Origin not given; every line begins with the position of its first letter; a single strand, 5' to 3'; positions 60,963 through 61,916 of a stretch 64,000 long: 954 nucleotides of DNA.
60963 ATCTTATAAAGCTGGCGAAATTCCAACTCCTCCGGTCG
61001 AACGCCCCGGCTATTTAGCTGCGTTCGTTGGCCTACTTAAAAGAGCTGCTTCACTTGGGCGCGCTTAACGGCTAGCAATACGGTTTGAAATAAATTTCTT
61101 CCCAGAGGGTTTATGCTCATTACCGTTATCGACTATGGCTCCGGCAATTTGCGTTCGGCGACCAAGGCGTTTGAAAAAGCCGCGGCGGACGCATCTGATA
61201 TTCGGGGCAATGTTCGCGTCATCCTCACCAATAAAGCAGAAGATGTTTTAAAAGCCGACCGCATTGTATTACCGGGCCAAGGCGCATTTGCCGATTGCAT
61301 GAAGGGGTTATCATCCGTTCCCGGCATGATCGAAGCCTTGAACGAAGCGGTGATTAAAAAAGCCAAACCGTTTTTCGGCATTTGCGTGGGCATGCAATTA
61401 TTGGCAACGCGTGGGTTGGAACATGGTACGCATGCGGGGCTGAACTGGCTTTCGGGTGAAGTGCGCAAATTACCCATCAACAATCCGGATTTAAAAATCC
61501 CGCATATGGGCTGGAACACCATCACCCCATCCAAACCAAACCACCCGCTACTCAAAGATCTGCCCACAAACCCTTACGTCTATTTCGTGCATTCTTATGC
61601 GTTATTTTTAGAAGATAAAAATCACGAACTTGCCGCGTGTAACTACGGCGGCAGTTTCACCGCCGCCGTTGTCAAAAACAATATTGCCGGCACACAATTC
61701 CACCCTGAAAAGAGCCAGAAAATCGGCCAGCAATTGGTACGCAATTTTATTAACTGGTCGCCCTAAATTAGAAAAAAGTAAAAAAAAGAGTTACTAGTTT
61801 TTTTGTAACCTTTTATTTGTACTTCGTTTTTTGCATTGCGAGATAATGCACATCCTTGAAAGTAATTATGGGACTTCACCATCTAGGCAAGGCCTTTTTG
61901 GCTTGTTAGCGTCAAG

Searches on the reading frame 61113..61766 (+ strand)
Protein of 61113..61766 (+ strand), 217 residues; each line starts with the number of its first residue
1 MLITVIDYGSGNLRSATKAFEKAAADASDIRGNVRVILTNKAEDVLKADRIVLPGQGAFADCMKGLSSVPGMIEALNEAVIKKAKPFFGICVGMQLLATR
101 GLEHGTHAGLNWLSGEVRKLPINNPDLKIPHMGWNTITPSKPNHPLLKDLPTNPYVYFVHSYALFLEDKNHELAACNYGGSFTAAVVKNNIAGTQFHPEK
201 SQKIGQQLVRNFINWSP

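Call 84: search_protein_families(library=pfam, proteins=[window:61113-61766:+], max_evalue=0.001)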
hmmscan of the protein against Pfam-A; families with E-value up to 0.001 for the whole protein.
window:61113-61766:+ (217 aa): 4 families
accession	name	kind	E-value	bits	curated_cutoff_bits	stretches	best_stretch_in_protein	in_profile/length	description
PF00117.34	GATase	-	2.8e-20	73.2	22.8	1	5-212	2-186/190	Glutamine amidotransferase class-I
PF01174.25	SNO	-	2e-08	34.8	27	1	11-117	6-100/188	SNO glutamine amidotransferase family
PF07722.19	Peptidase_C26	-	6.4e-05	23.2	20.5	1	75-199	96-219/219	Peptidase C26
PF07685.20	GATase_3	-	0.00037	20.6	27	1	31-115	22-113/196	CobB/CobQ-like glutamine amidotransferase domain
